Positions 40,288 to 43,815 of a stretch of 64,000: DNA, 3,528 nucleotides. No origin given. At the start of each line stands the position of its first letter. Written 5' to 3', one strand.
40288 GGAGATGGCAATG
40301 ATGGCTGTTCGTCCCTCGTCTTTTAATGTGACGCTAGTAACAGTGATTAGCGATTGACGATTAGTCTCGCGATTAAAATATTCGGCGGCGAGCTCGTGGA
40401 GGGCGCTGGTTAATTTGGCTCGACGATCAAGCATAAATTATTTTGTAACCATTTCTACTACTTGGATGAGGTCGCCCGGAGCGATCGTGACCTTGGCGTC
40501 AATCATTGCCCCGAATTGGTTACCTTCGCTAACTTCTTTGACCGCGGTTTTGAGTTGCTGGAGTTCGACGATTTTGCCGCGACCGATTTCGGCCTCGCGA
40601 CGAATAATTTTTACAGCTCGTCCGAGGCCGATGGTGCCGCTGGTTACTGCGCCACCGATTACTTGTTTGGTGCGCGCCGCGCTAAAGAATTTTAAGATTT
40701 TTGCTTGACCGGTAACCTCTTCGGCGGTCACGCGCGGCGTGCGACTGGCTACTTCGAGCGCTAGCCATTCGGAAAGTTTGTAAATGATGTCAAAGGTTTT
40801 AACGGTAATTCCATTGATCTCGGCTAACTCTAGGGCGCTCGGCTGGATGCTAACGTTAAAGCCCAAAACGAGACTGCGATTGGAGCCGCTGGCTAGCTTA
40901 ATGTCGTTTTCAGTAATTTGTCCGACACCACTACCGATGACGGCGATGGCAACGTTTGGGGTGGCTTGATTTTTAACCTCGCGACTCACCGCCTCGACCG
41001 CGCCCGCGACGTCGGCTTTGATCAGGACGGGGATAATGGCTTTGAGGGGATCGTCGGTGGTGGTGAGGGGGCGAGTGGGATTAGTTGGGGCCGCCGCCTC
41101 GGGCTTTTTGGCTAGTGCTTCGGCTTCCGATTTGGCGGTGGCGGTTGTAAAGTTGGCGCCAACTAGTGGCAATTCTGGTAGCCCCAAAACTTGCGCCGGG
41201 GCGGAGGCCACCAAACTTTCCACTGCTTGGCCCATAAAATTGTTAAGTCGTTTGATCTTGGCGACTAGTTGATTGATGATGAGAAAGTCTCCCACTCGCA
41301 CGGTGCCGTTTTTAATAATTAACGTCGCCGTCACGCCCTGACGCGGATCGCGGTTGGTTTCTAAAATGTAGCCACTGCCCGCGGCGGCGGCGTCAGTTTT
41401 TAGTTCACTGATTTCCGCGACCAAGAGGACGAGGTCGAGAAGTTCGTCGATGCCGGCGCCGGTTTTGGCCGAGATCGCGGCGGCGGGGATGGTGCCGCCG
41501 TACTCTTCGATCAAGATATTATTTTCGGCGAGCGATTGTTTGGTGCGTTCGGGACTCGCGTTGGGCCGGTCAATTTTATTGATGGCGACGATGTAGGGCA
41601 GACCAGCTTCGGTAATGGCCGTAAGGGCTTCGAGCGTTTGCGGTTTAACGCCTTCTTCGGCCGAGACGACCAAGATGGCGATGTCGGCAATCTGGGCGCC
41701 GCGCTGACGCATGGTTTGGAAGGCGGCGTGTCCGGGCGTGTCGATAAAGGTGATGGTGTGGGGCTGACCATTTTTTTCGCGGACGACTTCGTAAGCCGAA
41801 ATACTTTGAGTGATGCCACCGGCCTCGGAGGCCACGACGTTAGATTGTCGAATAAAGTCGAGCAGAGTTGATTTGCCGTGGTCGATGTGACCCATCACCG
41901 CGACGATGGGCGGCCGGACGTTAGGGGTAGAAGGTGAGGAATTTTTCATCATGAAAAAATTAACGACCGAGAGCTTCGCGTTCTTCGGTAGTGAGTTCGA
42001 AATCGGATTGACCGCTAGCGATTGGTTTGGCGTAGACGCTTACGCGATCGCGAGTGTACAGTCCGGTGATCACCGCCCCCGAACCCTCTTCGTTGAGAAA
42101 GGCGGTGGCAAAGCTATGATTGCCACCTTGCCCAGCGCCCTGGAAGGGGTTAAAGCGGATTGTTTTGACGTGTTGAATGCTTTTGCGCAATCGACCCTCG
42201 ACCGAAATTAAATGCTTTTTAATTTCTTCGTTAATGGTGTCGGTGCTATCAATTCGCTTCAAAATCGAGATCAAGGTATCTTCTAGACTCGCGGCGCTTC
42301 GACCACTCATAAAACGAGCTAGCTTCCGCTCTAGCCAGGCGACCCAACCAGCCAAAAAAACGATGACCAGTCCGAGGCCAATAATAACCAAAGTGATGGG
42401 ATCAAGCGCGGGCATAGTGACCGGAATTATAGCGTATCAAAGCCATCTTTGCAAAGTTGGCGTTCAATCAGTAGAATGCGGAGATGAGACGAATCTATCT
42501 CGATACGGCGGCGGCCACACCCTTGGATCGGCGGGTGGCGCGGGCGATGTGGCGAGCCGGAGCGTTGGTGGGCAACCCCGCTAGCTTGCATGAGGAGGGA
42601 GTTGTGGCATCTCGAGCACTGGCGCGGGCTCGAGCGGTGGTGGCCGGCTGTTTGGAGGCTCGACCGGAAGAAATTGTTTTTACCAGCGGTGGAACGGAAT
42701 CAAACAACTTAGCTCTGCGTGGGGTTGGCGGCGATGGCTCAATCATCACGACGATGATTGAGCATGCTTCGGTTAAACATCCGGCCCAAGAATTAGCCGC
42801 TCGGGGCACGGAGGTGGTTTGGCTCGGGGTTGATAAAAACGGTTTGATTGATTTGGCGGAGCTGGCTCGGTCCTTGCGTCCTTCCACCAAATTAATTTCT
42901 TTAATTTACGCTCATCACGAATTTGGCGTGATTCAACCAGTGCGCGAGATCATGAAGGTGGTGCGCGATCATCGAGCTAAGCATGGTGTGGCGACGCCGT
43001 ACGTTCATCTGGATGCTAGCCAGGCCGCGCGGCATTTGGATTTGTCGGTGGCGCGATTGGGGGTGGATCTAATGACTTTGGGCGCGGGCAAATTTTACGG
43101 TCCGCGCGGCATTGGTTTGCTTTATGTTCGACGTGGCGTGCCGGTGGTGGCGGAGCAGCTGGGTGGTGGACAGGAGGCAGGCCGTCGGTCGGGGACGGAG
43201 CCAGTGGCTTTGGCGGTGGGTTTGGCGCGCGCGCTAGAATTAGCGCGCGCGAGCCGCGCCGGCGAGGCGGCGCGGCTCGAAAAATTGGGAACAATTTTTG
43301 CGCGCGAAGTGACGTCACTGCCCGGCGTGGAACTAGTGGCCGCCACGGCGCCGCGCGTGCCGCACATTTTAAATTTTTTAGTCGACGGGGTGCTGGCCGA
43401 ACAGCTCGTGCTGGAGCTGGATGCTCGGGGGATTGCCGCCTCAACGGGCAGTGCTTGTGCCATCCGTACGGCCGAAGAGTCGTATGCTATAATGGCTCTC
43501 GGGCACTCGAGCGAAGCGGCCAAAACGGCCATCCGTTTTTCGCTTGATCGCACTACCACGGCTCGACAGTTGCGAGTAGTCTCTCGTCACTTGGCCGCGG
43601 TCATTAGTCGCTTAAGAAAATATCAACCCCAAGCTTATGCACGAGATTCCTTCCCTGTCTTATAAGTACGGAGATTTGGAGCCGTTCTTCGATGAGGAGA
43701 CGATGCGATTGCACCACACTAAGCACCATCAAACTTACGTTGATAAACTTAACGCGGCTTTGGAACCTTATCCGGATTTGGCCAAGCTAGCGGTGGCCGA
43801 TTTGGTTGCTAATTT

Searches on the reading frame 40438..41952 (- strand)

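Call 8: search_protein_families(library=pfam, proteins=[window:40438-41952:-], max_evalue=0.001)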
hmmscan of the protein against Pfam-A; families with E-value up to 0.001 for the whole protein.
window:40438-41952:- (504 aa): 9 families
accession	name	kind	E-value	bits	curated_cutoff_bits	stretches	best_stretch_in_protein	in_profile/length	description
PF00009.33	GTP_EFTU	-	1.8e-37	129.2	26.5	1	16-176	5-183/188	Elongation factor Tu GTP binding domain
PF11987.13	IF-2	-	2.8e-24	85.7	27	1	307-395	27-114/117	Translation-initiation factor 2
PF01926.29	MMR_HSR1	-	2.7e-12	47.2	21.9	1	17-126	2-113/113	50S ribosome-binding GTPase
PF22042.2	EF-G_D2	-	1.6e-10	41.4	27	1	193-270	3-83/84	Elongation factor G domain 2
PF02421.24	FeoB_N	-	7.9e-07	29.2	27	1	17-173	3-154/156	Ferrous iron transport protein B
PF03144.31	GTP_EFTU_D2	-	5.8e-06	27.1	30.3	0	206-252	1-53/73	Elongation factor Tu domain 2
PF00350.29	Dynamin_N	-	2e-05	25.1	27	0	17-61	1-45/168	Dynamin family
PF03193.22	RsgA_GTPase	-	0.00015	22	30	0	89-173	23-102/174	RsgA GTPase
PF00071.28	Ras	-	0.00065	19.8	21.6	0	18-174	3-155/162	Ras family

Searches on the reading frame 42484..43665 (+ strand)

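Call 8: search_protein_families(library=pfam, proteins=[window:42484-43665:+], max_evalue=0.001)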
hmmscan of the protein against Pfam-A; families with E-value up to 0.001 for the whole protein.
window:42484-43665:+ (393 aa): 2 families
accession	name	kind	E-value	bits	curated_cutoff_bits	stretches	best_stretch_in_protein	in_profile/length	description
PF00266.25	Aminotran_5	-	5e-63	213.7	21.5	1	4-363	1-368/371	Aminotransferase class-V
PF01212.27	Beta_elim_lyase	-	0.00028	20.8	27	1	62-202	48-198/288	Beta-eliminating lyase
